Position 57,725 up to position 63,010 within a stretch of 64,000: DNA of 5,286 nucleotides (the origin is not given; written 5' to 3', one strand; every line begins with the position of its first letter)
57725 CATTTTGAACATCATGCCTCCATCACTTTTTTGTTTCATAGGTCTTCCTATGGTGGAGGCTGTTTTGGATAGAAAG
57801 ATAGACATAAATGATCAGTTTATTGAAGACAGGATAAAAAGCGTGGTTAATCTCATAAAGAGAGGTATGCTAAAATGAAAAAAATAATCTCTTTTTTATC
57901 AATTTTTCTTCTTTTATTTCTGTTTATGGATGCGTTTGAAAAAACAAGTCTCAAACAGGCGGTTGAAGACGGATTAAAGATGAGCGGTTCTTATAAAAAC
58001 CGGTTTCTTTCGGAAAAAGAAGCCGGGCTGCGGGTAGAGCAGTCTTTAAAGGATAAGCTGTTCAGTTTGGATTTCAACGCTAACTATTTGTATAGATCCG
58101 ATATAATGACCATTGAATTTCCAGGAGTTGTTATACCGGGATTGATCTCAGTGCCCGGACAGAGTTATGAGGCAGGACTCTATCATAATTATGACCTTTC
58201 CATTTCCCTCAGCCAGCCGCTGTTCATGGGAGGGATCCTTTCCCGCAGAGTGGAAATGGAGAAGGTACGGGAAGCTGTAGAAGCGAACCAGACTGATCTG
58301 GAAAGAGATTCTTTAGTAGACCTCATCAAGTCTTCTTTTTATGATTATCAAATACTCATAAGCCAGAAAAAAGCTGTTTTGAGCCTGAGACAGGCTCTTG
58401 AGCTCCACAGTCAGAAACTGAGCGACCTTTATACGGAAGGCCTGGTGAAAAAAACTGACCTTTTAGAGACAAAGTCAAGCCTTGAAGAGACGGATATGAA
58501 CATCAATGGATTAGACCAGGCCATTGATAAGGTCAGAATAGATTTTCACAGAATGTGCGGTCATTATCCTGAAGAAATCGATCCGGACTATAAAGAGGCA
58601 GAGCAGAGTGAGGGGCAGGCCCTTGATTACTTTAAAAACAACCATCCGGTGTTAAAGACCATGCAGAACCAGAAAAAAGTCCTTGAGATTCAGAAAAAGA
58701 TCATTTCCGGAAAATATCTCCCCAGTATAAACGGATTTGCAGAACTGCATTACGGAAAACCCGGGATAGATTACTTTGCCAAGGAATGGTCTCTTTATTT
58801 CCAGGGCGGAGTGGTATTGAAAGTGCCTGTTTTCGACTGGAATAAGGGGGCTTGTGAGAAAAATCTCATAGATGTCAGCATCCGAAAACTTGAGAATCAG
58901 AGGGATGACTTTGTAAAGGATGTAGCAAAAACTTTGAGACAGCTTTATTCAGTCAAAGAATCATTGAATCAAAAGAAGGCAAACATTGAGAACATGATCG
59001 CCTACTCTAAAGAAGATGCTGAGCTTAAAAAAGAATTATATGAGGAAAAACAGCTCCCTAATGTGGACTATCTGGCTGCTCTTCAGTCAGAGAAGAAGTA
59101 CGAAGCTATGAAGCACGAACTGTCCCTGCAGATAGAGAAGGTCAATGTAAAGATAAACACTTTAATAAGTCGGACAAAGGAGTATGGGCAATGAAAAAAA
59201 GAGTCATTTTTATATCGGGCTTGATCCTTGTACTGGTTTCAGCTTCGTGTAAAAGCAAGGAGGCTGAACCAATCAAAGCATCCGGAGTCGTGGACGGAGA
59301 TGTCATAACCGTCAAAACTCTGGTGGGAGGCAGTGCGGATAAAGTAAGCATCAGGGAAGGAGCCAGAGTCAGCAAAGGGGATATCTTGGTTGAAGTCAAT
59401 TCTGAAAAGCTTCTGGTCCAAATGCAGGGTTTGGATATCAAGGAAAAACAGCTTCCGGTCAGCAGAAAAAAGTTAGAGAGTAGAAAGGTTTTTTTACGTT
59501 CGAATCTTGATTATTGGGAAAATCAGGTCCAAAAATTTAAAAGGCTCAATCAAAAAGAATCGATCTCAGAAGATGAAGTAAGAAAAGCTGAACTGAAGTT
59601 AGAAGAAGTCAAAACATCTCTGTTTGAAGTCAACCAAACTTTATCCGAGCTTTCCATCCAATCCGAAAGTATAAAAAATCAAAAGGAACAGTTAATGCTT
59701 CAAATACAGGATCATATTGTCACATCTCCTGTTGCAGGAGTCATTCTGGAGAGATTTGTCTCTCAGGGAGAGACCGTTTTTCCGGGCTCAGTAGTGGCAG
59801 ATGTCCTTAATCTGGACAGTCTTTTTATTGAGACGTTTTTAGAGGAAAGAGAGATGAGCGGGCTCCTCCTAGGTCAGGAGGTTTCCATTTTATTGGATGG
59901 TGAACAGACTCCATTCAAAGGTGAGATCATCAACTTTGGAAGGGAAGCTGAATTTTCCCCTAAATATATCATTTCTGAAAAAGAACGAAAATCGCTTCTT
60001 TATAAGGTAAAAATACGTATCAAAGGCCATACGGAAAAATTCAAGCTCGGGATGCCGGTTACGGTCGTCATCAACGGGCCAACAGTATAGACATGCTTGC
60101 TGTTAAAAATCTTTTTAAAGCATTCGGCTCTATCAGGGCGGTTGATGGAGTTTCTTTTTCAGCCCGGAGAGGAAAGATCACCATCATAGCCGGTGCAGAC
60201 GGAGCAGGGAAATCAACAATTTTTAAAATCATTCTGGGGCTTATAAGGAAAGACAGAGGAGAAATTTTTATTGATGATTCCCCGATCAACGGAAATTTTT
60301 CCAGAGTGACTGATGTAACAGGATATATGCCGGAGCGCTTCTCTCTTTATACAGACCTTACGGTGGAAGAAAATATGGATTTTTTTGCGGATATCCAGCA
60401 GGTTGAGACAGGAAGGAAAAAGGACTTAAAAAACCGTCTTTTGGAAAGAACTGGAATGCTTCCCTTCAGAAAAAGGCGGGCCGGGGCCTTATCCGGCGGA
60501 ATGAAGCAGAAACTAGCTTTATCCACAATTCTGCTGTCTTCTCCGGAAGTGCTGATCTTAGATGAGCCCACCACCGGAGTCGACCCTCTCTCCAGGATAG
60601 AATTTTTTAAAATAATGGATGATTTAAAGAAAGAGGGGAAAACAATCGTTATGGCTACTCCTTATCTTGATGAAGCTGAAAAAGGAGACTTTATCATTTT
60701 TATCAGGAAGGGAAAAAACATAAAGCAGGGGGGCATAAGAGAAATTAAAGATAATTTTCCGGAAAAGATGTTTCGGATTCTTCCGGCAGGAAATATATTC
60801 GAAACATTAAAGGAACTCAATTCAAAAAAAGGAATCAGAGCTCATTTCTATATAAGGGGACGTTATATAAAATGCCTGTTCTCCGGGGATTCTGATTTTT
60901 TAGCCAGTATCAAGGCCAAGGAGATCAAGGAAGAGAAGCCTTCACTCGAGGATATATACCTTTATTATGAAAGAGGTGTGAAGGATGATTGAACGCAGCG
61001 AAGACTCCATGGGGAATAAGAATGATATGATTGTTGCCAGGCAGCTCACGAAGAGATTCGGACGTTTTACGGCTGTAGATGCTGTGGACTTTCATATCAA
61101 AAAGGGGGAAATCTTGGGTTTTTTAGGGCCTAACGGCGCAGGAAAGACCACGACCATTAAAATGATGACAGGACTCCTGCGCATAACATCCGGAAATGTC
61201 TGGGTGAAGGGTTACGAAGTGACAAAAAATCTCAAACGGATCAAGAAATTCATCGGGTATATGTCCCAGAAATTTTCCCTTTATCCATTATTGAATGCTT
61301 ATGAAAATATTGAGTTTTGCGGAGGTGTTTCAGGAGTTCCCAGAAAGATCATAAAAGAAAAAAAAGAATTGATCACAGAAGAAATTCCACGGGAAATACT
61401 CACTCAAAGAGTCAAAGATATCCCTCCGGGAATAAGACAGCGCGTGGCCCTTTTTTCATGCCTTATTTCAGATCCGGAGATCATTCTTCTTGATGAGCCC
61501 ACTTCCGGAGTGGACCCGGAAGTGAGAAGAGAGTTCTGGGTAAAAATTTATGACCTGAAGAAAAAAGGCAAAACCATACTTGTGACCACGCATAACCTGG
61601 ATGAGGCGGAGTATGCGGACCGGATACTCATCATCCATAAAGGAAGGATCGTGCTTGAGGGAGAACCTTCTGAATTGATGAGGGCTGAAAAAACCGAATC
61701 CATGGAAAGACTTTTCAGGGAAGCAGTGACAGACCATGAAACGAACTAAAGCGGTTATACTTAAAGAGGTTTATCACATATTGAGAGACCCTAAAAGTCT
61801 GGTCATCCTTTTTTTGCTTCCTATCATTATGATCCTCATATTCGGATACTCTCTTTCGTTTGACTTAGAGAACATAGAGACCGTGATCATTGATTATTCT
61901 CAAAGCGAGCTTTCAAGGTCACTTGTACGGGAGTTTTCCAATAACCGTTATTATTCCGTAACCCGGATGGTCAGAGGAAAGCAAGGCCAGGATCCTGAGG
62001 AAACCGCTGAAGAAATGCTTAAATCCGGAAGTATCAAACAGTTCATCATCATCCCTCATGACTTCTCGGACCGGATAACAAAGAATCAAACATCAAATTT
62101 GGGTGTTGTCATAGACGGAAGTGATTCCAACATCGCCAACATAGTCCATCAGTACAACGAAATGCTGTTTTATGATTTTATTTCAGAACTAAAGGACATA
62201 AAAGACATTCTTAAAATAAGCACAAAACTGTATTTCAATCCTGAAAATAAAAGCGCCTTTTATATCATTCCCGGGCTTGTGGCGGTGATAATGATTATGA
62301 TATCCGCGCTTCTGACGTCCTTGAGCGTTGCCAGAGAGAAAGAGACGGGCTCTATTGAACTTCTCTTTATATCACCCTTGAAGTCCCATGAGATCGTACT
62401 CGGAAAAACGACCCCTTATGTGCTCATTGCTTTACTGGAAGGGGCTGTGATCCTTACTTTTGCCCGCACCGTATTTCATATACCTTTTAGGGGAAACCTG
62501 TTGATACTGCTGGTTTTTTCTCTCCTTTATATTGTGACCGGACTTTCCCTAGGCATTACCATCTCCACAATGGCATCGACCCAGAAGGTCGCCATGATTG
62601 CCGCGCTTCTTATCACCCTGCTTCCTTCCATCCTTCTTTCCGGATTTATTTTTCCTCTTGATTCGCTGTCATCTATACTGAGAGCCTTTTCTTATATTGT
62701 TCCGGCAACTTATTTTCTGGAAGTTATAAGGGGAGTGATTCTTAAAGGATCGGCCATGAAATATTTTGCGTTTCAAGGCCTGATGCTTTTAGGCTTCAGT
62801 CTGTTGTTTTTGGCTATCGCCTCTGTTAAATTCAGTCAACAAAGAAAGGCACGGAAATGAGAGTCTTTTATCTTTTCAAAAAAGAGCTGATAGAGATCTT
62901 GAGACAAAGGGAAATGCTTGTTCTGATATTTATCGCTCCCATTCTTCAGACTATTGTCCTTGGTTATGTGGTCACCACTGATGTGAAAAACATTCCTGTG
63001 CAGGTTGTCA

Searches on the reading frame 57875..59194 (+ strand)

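Call 71: search_protein_families(library=pfam, proteins=[window:57875-59194:+])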
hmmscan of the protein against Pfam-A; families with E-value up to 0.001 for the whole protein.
window:57875-59194:+ (439 aa): 1 family
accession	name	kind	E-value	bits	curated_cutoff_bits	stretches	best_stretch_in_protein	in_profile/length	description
PF02321.23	OEP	-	3.5e-22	79.6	22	2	54-208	29-166/187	Outer membrane efflux protein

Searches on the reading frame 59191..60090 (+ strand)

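Call 71: search_protein_families(library=pfam, proteins=[window:59191-60090:+])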
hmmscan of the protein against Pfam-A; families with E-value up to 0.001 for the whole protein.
window:59191-60090:+ (299 aa): 4 families
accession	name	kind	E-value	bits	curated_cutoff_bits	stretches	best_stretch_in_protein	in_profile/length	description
PF16576.10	HlyD_D23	-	1.2e-13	51.2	30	1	31-246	9-181/214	Barrel-sandwich domain of CusB or HlyD membrane-fusion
PF13437.12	HlyD_3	-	3.4e-11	44.3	22.2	1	177-280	2-96/106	HlyD family secretion protein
PF13533.13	Biotin_lipoyl_2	-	8.1e-05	22.8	29.8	0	45-69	7-31/32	Biotin-lipoyl like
PF00364.28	Biotin_lipoyl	-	0.00018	21.7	22.1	0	50-77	17-44/73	Biotin-requiring enzyme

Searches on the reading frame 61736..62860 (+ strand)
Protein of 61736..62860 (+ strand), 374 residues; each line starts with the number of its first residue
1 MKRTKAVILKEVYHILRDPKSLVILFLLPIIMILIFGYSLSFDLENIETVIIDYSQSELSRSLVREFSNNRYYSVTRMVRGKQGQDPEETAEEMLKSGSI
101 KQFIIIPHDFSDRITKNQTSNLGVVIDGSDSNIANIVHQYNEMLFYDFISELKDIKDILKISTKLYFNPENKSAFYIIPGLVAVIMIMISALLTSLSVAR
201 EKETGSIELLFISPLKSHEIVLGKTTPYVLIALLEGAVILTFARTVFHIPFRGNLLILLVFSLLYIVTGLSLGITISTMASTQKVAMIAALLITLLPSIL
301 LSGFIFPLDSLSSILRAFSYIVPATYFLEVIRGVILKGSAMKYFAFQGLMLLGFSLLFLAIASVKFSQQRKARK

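Call 71: search_protein_families(library=pfam, proteins=[window:61736-62860:+])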
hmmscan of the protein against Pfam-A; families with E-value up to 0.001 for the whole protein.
window:61736-62860:+ (374 aa): 3 families
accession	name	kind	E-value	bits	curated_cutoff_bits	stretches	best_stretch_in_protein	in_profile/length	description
PF12698.13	ABC2_membrane_3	-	7.9e-48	163.7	31.6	1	21-363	3-346/347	ABC-2 family transporter protein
PF01061.29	ABC2_membrane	-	9.6e-26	91.1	26.9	1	165-335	38-210/211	ABC-2 type transporter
PF12679.13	ABC2_membrane_2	-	2.5e-15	57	27.2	1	6-368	2-280/283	ABC-2 family transporter protein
